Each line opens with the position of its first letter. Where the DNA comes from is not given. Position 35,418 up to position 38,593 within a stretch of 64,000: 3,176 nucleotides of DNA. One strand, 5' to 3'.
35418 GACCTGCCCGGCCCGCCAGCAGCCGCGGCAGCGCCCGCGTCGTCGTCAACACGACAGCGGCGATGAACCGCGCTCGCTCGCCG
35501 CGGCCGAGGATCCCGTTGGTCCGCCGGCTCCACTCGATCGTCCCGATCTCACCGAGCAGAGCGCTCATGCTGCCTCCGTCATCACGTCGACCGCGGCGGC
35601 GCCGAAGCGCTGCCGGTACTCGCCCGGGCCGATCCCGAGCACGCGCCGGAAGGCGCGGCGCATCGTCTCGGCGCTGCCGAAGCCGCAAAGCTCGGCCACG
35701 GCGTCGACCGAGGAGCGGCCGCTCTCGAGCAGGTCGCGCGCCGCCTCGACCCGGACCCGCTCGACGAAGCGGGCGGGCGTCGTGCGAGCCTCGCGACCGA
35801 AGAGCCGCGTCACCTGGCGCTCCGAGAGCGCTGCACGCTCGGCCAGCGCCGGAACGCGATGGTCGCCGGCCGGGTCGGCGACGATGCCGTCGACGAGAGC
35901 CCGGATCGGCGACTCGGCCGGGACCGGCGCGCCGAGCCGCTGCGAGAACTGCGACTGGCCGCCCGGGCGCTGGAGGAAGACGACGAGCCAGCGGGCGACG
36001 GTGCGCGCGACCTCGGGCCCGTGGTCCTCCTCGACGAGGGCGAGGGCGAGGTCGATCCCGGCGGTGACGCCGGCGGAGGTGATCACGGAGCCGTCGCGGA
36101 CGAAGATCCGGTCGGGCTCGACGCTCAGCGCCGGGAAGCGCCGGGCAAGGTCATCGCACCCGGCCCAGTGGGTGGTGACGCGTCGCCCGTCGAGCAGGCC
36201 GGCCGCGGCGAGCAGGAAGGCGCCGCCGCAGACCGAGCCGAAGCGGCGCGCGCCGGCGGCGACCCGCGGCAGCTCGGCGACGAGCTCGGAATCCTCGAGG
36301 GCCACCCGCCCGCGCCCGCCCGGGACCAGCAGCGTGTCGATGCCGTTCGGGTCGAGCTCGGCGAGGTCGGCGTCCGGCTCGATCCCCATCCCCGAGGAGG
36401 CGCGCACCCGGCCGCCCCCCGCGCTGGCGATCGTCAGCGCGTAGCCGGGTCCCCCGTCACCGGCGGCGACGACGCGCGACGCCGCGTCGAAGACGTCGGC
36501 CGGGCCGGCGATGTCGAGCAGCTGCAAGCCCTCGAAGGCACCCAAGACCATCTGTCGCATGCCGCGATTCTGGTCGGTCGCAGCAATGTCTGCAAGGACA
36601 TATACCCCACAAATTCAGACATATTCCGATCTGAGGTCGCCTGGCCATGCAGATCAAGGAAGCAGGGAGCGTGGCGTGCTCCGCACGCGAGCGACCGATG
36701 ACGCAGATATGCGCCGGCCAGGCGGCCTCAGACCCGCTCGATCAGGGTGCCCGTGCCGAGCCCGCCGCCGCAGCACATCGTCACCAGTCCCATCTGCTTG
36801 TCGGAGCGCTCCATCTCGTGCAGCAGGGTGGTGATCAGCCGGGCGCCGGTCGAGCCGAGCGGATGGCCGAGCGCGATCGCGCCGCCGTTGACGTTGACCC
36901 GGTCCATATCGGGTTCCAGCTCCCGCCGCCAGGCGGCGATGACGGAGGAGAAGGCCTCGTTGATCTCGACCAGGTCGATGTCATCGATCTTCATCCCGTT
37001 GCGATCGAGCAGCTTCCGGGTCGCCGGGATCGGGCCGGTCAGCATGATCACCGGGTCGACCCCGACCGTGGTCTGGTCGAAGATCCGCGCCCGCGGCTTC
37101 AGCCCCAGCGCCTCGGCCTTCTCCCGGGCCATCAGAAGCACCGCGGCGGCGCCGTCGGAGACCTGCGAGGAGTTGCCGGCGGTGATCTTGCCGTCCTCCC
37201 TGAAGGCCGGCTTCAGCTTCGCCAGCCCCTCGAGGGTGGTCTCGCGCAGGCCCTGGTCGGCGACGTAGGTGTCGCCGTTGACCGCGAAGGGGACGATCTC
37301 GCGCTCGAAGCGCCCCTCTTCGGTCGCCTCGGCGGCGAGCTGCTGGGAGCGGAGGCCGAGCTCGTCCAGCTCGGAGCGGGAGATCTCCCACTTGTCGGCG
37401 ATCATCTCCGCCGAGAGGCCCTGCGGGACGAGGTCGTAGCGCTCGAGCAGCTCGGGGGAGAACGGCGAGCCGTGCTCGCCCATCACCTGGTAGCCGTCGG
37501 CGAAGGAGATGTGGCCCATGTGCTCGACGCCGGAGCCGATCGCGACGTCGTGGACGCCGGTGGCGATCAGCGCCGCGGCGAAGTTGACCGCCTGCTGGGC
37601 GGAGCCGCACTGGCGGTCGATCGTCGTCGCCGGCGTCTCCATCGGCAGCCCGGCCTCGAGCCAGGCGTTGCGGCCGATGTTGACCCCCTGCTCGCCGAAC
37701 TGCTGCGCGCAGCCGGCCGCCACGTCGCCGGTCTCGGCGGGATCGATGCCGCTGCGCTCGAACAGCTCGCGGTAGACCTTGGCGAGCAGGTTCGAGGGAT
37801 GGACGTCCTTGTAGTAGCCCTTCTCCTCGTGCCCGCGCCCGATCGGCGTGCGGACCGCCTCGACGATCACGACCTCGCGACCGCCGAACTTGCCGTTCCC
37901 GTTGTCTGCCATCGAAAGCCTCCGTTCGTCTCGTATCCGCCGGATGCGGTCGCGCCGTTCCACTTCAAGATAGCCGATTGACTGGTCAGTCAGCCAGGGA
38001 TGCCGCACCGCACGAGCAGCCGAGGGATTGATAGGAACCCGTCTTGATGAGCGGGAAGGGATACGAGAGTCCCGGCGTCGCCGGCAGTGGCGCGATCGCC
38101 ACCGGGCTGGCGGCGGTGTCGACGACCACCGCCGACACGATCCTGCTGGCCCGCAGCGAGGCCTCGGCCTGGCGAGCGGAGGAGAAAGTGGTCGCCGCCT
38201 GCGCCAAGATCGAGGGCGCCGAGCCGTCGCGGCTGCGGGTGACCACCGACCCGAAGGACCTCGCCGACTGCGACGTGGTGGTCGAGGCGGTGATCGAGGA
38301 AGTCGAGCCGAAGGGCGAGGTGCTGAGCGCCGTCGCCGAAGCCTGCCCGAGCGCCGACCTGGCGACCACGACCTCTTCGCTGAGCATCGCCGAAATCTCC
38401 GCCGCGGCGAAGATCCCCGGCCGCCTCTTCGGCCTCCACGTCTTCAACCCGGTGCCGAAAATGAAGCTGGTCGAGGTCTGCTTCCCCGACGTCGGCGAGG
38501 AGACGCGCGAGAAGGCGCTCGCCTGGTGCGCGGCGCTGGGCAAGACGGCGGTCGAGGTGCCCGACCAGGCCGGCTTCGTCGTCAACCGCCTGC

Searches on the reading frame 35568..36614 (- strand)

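Call 67: search_protein_families(library=pfam, proteins=[window:35568-36614:-], max_evalue=0.00001)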
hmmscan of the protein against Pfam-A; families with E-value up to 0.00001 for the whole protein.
window:35568-36614:- (349 aa): 3 families
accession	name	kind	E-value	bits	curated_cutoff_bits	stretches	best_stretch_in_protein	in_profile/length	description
PF01965.30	DJ-1_PfpI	-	1.3e-26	93.8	26.6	1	26-196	7-165/165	DJ-1/PfpI family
PF12833.13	HTH_18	-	1.2e-21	77.2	33.6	1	257-336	1-80/80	Helix-turn-helix domain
PF00165.29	HTH_AraC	-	1.3e-09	38.4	26.6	1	297-335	2-42/42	Bacterial regulatory helix-turn-helix proteins, AraC family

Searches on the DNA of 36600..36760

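Call 50: search_rna_families(source=window, start=36600, end=36760, threshold=evalue, max_evalue=10, show_alignments=3)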
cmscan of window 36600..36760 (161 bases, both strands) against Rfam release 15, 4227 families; matches with E-value up to 10: 1.
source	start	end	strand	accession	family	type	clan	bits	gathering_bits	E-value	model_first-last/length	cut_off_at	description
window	36714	36759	-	RF04101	mir-8864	Gene; miRNA;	-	15.6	120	2.3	1-110/110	no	mir-8864 microRNA precursor family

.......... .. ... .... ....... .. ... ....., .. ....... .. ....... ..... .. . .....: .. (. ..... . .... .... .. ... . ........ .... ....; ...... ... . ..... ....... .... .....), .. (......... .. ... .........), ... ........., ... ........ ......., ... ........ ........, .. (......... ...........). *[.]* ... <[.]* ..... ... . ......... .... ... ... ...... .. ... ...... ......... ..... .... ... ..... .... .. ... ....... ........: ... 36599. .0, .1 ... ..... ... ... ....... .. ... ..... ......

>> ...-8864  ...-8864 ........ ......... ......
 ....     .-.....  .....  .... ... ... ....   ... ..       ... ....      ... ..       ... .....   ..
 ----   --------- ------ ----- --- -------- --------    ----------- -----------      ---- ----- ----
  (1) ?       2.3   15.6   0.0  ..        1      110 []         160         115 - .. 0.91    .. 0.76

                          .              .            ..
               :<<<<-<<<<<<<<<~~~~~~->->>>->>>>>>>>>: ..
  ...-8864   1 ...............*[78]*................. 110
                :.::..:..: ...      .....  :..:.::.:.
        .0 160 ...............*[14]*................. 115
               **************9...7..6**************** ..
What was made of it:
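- On Any Rfam 15 RNA family: At E up to 10 on c3 there was only a spurious miRNA hit (call 50).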

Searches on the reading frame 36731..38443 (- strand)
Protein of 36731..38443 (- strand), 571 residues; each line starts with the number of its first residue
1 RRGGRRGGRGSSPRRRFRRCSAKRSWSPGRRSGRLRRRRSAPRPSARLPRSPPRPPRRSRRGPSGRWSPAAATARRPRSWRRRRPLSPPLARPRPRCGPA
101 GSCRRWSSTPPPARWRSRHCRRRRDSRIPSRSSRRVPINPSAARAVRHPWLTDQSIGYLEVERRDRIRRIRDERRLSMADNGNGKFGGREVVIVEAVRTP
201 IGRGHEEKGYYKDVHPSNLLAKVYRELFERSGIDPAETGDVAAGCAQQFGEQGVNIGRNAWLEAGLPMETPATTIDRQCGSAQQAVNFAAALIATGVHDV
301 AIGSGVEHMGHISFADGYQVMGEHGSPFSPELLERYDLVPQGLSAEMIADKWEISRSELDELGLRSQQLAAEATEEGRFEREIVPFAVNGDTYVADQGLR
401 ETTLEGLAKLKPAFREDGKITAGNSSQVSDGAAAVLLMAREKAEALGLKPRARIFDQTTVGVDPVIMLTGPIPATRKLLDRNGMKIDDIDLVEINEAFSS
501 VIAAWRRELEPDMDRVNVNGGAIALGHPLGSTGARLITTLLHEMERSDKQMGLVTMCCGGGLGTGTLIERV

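Call 67: search_protein_families(library=pfam, proteins=[window:36731-38443:-], max_evalue=0.00001)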
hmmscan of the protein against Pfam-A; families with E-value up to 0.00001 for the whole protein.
window:36731-38443:- (571 aa): 2 families
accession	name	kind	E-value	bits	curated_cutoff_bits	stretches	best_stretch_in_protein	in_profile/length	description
PF00108.29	Thiolase_N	-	1.2e-65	222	26.4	1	191-440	1-259/260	Thiolase, N-terminal domain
PF02803.24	Thiolase_C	-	2.4e-45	153.6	27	1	448-570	1-123/123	Thiolase, C-terminal domain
